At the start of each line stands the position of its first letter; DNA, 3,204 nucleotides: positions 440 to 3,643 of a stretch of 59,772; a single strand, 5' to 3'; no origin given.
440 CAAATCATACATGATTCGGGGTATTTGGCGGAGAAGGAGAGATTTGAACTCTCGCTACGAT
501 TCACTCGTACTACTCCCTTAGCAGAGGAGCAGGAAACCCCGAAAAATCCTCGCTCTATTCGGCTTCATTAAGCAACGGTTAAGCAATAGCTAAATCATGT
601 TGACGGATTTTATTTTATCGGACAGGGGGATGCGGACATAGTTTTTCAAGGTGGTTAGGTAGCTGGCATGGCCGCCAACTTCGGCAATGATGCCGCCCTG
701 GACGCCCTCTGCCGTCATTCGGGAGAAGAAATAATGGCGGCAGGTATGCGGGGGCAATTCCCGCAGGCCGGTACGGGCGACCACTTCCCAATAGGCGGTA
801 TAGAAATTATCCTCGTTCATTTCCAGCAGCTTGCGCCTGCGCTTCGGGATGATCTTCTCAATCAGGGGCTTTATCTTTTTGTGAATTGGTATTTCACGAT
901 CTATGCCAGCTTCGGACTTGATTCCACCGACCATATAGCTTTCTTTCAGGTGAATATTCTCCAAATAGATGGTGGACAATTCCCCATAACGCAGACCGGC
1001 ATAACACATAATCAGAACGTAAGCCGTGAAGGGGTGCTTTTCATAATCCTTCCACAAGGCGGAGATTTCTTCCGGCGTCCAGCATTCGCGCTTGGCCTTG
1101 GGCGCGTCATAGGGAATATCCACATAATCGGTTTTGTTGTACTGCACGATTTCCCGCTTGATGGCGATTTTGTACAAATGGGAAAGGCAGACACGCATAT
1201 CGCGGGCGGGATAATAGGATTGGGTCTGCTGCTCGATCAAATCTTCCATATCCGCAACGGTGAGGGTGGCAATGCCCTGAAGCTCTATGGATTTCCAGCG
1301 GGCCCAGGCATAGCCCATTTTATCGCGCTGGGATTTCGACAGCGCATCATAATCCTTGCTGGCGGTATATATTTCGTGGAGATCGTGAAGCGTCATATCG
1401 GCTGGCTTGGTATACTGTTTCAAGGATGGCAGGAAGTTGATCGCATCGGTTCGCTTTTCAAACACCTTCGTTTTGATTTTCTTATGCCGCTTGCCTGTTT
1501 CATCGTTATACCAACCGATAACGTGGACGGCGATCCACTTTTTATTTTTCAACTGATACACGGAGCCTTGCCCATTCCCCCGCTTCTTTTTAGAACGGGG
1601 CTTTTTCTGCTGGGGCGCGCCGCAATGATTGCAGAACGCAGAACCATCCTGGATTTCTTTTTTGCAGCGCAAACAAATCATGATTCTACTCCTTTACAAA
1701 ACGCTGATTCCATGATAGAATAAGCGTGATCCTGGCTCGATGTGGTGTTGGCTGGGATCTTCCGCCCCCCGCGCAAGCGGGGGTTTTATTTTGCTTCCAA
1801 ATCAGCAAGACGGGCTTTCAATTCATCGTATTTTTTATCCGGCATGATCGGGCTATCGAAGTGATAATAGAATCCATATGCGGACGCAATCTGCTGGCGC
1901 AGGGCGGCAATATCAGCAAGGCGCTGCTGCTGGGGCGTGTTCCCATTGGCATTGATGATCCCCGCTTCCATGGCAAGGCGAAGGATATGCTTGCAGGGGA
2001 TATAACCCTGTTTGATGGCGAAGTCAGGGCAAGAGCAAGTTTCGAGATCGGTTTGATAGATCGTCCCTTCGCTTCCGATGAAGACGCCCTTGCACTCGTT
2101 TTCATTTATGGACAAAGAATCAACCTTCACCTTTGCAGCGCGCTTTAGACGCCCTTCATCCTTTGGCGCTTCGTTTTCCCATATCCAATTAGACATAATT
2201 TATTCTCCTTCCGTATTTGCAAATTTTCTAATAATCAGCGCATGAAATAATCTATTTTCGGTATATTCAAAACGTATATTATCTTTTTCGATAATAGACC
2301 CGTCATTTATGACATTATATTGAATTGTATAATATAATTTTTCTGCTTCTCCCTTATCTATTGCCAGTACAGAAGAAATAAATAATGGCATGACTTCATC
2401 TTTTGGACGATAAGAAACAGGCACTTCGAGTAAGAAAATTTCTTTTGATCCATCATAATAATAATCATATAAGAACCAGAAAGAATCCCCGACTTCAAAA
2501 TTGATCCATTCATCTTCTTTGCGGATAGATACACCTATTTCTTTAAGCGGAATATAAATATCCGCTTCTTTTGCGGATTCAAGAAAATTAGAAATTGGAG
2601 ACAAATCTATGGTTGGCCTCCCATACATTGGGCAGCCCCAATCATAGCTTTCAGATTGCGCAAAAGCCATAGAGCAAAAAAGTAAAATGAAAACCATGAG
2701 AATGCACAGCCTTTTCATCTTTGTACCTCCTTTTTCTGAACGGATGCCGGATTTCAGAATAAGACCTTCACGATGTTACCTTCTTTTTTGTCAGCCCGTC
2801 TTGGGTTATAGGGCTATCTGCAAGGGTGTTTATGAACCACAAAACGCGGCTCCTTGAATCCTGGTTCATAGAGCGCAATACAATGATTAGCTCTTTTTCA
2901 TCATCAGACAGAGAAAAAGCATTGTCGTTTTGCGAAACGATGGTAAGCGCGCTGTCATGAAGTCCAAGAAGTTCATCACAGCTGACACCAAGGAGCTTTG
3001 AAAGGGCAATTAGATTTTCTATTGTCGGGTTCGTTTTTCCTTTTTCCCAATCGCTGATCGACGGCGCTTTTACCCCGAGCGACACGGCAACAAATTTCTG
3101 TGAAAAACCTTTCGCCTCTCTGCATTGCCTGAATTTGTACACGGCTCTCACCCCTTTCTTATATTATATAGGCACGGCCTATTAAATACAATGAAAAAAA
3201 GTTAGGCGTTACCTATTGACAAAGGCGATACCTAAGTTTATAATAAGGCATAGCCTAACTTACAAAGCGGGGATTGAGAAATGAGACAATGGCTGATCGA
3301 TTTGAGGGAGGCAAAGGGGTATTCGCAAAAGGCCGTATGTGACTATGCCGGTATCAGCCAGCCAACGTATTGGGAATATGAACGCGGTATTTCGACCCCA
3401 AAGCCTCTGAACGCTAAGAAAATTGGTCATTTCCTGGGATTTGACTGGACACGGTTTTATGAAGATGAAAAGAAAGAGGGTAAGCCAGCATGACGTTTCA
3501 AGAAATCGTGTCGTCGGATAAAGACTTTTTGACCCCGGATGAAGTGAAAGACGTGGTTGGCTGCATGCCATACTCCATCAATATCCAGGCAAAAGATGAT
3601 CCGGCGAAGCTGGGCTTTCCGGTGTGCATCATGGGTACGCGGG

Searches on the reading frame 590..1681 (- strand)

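Call 14: search_protein_families(library=pfam, max_evalue=0.001, proteins=[window:590-1681:-])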
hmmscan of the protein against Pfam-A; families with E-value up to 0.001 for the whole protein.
window:590-1681:- (363 aa): 2 families
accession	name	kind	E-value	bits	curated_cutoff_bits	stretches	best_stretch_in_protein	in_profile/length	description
PF00589.27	Phage_integrase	-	3.8e-13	50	27.1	1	205-350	7-167/172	Phage integrase family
PF13240.11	Zn_Ribbon_1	-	3.6e-05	23.9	25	1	3-23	2-22/23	zinc-ribbon domain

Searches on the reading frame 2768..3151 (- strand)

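Call 15: search_protein_families(library=pfam, max_evalue=0.01, proteins=[window:2768-3151:-])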
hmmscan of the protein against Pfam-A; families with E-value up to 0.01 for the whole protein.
window:2768-3151:- (127 aa): 5 families
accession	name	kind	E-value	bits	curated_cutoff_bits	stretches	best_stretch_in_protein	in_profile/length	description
PF01381.28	HTH_3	-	1.7e-17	63.6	23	1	8-61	2-55/55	Helix-turn-helix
PF13560.12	HTH_31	-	2.6e-09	37.7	27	1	7-60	6-60/64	Helix-turn-helix domain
PF12844.13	HTH_19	-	1.7e-08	34.7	30.2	1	6-62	3-59/64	Helix-turn-helix domain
PF13443.12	HTH_26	-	0.00011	22.8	22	1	9-64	4-60/63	Cro/C1-type HTH DNA-binding domain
PF07022.19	Phage_CI_repr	-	0.0076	17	22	0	12-63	8-59/65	Bacteriophage CI repressor helix-turn-helix domain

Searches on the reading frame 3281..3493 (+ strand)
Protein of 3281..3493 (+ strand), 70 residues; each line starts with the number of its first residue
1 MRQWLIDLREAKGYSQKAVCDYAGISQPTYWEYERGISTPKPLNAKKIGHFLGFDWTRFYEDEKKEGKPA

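Call 15: search_protein_families(library=pfam, max_evalue=0.01, proteins=[window:3281-3493:+])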
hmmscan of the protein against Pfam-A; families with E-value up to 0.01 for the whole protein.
window:3281-3493:+ (70 aa): 3 families
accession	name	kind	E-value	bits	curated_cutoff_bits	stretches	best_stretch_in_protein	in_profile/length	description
PF01381.28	HTH_3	-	1.6e-11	44.5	23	1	7-56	3-52/55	Helix-turn-helix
PF13560.12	HTH_31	-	1.2e-06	29.2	27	1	7-48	8-50/64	Helix-turn-helix domain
PF12844.13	HTH_19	-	0.00015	22.1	30.2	1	8-58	7-57/64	Helix-turn-helix domain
